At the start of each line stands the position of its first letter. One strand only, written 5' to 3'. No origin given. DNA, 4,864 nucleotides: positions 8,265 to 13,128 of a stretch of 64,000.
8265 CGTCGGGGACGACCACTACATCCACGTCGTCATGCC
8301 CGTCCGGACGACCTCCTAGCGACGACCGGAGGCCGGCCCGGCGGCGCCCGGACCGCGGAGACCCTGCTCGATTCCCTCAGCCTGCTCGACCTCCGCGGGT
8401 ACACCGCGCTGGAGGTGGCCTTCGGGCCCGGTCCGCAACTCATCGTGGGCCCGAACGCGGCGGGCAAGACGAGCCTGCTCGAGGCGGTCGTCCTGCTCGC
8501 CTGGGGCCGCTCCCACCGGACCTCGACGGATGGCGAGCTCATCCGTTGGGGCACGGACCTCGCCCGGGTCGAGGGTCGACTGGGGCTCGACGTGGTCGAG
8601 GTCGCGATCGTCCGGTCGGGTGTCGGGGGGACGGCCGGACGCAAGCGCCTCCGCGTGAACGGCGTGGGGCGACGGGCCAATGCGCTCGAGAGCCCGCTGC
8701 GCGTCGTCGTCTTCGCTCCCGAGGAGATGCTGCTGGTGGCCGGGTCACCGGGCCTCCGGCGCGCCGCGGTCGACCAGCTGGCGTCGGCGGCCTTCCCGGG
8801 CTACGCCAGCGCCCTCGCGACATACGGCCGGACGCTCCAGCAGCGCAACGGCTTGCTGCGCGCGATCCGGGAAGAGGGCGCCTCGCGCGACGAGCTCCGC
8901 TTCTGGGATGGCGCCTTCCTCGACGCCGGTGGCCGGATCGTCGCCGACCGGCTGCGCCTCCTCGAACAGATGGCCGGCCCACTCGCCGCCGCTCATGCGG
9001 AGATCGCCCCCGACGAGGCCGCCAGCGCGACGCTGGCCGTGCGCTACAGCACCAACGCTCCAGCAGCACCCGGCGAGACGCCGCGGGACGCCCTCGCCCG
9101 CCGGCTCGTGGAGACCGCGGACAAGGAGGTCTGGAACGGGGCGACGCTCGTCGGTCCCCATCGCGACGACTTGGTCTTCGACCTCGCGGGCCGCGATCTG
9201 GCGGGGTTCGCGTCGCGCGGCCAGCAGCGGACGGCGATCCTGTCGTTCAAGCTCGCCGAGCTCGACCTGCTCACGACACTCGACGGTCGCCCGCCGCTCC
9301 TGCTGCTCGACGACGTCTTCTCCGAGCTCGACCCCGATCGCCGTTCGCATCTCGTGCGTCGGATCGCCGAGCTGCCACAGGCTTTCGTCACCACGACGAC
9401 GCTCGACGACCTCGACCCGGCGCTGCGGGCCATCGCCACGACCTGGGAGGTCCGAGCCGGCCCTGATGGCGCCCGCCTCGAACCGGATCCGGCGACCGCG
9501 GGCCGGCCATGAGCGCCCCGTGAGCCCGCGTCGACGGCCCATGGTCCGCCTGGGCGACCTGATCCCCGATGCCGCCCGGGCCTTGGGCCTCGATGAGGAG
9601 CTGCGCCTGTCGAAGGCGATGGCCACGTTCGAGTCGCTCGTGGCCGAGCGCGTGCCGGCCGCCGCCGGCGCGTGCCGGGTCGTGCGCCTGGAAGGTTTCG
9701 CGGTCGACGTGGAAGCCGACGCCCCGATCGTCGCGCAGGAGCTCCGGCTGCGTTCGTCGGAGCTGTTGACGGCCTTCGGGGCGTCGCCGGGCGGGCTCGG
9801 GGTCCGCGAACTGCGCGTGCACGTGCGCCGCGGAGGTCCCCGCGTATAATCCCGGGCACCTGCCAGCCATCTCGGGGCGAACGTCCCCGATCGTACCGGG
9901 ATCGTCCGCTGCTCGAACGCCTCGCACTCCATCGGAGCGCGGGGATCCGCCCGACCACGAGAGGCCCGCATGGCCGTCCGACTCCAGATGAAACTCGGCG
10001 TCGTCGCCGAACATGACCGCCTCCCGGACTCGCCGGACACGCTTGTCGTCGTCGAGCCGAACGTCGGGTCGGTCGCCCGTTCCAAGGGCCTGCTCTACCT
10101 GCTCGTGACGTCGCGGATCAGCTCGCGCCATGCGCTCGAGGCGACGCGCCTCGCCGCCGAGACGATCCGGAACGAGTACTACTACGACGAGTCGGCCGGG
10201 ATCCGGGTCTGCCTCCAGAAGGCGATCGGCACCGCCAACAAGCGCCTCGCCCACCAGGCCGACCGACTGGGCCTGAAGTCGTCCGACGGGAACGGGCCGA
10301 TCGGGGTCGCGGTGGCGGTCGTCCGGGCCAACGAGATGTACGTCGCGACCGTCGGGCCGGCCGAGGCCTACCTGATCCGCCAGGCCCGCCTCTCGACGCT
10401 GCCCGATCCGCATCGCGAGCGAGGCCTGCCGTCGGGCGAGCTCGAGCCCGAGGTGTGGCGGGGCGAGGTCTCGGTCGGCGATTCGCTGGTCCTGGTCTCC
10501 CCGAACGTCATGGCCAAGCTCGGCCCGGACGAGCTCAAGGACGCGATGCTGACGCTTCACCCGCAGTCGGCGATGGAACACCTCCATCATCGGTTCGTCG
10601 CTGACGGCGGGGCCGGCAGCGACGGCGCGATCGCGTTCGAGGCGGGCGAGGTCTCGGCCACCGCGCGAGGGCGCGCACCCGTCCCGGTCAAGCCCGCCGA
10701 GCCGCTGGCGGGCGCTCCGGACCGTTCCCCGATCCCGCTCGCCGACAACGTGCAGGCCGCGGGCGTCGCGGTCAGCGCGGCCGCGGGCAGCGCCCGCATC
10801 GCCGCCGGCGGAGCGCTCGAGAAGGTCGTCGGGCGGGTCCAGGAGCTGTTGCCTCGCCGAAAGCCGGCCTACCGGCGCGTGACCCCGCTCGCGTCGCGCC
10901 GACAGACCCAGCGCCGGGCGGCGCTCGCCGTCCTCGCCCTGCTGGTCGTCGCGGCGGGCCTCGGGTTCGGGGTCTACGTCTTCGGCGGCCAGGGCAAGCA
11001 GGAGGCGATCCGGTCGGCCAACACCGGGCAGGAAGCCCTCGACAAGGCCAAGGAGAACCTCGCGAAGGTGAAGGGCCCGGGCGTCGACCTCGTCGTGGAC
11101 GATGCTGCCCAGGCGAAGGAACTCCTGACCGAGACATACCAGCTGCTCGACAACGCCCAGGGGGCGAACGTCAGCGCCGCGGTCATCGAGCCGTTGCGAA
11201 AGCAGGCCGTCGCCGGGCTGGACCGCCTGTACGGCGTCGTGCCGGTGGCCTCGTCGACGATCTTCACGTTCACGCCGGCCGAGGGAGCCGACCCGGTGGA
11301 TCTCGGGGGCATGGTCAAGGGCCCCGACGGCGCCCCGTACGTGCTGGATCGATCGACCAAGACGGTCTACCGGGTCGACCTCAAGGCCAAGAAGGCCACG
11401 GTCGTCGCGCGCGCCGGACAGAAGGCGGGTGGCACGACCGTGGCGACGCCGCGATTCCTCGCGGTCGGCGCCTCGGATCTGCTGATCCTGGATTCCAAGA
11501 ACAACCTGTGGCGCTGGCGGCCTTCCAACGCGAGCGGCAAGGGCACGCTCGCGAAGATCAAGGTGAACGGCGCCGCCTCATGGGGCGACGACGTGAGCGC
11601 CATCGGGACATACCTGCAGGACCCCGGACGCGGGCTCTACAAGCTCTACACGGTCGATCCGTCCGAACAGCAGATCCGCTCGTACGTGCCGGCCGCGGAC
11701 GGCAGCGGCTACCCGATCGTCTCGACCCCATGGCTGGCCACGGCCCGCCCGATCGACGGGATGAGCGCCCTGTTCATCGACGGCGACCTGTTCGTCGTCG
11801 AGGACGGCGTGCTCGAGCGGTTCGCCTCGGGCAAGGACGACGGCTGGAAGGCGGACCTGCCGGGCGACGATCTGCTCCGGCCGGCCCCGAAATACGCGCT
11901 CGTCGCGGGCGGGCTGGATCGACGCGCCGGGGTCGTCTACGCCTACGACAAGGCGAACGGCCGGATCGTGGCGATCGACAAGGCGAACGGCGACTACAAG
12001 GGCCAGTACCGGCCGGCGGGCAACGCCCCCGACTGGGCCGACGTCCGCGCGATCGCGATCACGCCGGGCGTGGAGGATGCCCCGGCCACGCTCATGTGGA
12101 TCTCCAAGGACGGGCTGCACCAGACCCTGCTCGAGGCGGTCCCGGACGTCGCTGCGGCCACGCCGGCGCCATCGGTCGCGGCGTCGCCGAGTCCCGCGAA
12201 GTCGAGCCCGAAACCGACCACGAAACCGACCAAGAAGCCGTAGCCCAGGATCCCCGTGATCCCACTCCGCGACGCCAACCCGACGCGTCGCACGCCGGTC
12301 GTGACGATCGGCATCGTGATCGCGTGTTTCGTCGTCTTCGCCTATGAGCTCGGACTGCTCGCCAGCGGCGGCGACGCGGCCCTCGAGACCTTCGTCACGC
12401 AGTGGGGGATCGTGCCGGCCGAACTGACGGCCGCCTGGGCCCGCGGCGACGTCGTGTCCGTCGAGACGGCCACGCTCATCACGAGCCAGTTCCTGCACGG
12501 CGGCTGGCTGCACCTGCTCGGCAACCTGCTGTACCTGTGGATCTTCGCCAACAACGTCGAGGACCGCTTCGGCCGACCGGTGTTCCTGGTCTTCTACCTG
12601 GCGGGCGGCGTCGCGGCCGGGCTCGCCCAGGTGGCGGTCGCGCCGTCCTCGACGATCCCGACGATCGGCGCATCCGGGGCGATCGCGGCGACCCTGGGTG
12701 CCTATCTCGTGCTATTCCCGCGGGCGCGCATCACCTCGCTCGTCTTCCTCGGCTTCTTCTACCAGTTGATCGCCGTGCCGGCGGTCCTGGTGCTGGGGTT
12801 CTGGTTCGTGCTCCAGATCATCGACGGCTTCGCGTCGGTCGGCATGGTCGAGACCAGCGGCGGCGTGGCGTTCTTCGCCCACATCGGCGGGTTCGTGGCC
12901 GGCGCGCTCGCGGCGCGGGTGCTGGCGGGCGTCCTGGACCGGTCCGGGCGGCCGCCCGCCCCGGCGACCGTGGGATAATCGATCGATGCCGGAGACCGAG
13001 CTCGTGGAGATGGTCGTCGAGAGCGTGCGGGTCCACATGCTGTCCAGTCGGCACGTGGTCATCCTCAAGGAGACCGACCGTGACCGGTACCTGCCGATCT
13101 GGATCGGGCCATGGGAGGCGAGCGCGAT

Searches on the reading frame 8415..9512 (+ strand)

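Call 26: search_protein_families(library=pfam, proteins=[window:8415-9512:+], max_evalue=0.0001)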
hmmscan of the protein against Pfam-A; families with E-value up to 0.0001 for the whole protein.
window:8415-9512:+ (365 aa): 4 families
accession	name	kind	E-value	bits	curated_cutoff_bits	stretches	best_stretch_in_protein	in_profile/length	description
PF13304.12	AAA_21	-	1.4e-10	42.2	27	1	10-42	4-41/304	AAA domain, putative AbiEii toxin, Type IV TA system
PF02463.25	SMC_N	-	2e-10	40.9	40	1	3-332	22-201/220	RecF/RecN/SMC N terminal domain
PF13476.12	AAA_23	-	7.5e-08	33.7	27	1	3-53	17-66/201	AAA domain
PF13514.12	AAA_27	-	6e-05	23.2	22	0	8-39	29-60/206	AAA domain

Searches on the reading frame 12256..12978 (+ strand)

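Call 26: search_protein_families(library=pfam, proteins=[window:12256-12978:+], max_evalue=0.0001)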
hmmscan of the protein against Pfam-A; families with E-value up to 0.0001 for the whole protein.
window:12256-12978:+ (240 aa): 1 family
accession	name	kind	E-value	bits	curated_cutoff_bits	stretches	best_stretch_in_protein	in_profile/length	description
PF01694.28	Rhomboid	-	4.1e-32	111.8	22.6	1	71-223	4-140/143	Rhomboid domain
